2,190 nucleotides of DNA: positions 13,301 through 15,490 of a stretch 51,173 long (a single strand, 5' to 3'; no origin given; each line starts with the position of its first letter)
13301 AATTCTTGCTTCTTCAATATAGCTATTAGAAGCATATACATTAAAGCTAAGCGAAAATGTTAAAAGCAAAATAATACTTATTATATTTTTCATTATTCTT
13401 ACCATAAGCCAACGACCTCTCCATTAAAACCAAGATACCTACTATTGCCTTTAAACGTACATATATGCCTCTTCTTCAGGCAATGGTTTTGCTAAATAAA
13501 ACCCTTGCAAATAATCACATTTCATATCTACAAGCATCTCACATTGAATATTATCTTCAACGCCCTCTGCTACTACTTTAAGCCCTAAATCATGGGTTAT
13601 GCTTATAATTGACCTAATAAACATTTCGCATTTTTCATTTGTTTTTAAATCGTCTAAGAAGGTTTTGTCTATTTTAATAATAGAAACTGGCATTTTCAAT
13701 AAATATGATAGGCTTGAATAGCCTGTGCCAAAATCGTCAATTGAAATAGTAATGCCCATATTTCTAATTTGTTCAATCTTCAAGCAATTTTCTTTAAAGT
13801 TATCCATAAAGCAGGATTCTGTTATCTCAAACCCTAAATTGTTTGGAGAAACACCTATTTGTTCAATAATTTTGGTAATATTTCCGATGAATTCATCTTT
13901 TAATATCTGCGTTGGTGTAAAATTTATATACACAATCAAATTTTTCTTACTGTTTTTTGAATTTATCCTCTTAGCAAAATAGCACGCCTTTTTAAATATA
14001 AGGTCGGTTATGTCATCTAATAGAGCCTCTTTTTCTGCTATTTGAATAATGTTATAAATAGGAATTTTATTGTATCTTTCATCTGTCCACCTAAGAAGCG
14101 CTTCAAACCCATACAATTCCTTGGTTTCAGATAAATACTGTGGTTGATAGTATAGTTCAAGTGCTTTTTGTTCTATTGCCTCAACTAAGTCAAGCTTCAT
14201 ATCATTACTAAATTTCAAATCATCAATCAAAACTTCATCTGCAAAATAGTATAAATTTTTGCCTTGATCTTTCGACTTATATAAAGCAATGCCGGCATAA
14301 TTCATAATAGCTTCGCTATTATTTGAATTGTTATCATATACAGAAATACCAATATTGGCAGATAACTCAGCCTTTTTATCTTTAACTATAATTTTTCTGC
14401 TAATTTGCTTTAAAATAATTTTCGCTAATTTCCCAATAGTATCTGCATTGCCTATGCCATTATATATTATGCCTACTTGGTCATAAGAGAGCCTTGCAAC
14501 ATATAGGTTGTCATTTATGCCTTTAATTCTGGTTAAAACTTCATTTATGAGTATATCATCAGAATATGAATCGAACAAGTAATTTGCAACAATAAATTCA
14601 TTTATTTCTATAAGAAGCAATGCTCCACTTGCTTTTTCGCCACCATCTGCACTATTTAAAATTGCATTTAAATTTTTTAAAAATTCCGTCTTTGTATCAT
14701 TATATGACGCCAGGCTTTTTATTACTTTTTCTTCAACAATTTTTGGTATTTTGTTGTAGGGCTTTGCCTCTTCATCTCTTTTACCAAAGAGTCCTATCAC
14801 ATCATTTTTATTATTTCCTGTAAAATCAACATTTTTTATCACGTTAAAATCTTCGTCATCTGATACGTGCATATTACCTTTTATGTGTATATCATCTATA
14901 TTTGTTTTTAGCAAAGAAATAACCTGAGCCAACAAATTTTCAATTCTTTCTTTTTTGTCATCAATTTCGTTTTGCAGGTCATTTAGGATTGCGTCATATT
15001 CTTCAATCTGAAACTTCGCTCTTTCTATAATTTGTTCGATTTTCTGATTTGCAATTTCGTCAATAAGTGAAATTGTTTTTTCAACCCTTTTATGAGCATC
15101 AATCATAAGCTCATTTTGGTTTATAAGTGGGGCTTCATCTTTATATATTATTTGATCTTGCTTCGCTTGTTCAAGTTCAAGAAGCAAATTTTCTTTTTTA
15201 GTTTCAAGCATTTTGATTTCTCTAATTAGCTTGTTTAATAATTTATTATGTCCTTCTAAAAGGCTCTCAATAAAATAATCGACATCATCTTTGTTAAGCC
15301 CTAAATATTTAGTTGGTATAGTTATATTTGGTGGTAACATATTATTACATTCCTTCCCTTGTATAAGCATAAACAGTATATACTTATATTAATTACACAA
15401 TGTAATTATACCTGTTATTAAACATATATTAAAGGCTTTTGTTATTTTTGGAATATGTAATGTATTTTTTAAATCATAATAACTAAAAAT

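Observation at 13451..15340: DivIVA-like targeting module fused to a degenerate GGDEF and an intact EAL phosphodiesterase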

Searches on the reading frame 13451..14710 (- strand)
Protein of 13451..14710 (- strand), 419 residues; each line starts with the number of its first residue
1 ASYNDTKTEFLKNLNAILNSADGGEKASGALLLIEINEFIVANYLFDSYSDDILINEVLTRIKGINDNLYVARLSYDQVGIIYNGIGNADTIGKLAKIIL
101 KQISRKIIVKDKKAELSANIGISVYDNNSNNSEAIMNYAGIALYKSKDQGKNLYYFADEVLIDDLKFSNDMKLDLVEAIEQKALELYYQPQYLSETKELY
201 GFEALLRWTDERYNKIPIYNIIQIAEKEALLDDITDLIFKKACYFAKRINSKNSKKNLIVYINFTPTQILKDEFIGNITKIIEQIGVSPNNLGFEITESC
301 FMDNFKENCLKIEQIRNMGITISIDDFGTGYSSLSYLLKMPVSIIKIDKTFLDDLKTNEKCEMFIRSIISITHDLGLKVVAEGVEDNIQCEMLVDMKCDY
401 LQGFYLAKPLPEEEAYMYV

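Call 38: search_solved_structures(query=window:13451-14710:-, max_evalue=1e-20, show_alignments=2)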
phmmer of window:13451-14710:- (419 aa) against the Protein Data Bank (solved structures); distinct sequences matched with E-value up to 1e-20: 31.
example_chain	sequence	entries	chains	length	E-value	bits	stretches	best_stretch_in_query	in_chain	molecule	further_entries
4rnh_A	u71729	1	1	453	1.3e-55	192.3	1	8-415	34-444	Motility regulator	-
4rnf_A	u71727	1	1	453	3.2e-54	187.7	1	8-415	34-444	Motility regulator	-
5m3c_A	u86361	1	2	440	1.6e-52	182.1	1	11-413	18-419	Diguanylate cyclase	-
9clo_A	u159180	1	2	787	2e-51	178.5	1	41-415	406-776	Oxygen sensor protein DosP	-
9cmf_A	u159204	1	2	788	2e-51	178.5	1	41-415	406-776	Oxygen sensor protein DosP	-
9cdr_A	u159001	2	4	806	2.1e-51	178.4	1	41-415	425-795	Oxygen sensor protein DosP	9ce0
9bgv_A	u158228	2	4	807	2.1e-51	178.4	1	41-415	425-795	Oxygen sensor protein DosP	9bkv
4hu3_A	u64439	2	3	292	4.3e-45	157.6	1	174-415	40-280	Oxygen sensor protein DosP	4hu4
4rni_A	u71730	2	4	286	2.4e-44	155.2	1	170-415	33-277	Motility regulator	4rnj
5m1t_A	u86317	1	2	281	5.6e-42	147.4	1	173-415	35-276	MucR Phosphodiesterase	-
8arv_A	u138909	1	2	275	3.4e-37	131.7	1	168-418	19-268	Bifunctional diguanylate cyclase/phosphodiesterase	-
4q6j_A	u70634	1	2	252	2.5e-36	128.8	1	174-415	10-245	Lmo0131 protein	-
5yrp_A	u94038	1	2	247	7.5e-36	127.2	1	179-413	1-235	Sensory box/response regulator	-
6hq4_A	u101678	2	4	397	9.7e-34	120.3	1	164-410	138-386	EAL Enzyme Bd1971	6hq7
6hq5_A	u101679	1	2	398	9.8e-34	120.3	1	164-410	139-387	EAL Enzyme Bd1971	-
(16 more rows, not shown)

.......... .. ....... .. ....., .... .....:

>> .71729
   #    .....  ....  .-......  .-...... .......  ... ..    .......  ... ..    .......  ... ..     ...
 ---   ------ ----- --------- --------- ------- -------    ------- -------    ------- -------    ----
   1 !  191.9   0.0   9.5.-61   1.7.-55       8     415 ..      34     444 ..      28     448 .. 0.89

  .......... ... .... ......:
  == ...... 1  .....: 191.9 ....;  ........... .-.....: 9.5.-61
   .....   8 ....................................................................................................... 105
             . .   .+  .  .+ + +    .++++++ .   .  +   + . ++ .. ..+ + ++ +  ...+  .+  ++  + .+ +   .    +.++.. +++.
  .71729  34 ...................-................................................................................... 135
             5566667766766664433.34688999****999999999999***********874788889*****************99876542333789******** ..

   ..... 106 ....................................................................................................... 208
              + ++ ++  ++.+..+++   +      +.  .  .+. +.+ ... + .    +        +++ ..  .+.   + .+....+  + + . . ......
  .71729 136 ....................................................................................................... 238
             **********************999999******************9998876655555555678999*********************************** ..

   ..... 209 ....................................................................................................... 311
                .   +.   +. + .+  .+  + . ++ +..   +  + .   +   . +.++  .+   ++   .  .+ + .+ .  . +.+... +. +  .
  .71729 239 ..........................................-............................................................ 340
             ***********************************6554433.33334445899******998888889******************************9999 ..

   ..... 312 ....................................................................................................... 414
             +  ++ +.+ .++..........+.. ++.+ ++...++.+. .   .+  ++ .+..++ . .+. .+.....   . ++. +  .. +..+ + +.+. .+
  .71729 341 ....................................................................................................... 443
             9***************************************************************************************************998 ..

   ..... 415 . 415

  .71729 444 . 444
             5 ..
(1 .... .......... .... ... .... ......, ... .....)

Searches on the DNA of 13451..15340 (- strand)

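Call 67: search_rna_families(sources=[L001, L002, L004, L005, L008, L006], threshold=gathering)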
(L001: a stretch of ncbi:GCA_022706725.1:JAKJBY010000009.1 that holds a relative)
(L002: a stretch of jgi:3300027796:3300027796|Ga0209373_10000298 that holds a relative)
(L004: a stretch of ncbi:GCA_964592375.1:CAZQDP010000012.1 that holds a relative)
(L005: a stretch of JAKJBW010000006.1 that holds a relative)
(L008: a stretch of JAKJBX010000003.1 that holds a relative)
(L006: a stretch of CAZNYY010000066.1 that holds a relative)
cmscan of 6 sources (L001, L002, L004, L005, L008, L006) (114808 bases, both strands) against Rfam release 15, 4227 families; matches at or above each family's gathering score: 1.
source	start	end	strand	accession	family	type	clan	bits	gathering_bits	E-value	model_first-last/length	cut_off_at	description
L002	2265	2337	-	RF00005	tRNA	Gene; tRNA;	CL00001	67.2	29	3.2e-12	1-71/71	no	tRNA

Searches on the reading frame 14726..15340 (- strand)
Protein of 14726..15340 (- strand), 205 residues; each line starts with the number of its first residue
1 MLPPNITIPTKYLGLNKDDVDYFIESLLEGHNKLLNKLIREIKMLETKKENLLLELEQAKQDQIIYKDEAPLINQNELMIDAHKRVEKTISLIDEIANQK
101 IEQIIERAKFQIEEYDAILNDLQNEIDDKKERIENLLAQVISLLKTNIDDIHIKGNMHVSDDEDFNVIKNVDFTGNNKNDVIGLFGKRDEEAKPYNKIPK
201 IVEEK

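Call 11: search_solved_structures(query=window:14726-15340:-, max_evalue=10, show_alignments=3)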
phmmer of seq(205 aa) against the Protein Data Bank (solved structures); distinct sequences matched with E-value up to 10: 6.
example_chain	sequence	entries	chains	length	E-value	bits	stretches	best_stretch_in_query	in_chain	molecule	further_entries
1qwv_A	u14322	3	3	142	0.21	14.9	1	103-174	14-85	Pheromone-binding protein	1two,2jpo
2wrf_A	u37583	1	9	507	0.7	13.2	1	20-115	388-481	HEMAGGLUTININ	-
7l0l_B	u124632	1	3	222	0.92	12.8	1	23-116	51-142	Hemagglutinin HA2 chain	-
1bgt_A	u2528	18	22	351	1.3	12.3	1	70-129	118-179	BETA-GLUCOSYLTRANSFERASE | DNA beta-glucosyltransferase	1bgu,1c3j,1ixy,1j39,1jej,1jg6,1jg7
1nzd_A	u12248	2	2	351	1.8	11.9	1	71-129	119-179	DNA beta-glycosyltransferase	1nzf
4zry_B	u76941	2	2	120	2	11.7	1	105-140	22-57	Keratin, type II cytoskeletal 1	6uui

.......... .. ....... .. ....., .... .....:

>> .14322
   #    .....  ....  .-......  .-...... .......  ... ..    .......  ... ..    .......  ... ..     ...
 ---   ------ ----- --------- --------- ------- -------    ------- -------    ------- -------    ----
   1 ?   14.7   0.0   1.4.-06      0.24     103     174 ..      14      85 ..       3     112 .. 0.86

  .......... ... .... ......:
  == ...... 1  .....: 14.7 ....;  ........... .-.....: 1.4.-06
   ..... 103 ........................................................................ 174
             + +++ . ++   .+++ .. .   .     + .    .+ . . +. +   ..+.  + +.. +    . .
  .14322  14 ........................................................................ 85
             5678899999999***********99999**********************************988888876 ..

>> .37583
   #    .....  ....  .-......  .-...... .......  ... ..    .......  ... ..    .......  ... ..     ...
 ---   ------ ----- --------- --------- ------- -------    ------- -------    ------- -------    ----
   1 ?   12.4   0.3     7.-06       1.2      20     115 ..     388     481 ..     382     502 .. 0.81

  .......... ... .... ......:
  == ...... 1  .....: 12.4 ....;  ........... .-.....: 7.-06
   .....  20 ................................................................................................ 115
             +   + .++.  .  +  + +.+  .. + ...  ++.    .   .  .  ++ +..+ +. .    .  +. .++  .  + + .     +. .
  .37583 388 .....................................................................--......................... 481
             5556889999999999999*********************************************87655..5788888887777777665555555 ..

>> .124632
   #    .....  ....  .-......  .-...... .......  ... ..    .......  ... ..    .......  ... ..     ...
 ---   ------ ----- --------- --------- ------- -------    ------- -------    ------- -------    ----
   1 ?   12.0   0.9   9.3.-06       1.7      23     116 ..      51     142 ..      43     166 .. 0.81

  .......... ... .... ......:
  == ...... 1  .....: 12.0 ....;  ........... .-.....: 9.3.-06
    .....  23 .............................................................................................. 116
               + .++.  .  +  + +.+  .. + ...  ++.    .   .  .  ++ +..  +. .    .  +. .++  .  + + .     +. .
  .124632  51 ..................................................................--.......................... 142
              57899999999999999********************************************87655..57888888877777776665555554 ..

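Call 12: find_homologous_proteins(query=window:14822-15340:-, max_evalue=0.001)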
Query seq(173 aa): 71 candidates shared short words with the query, none scored E <= 0.001.
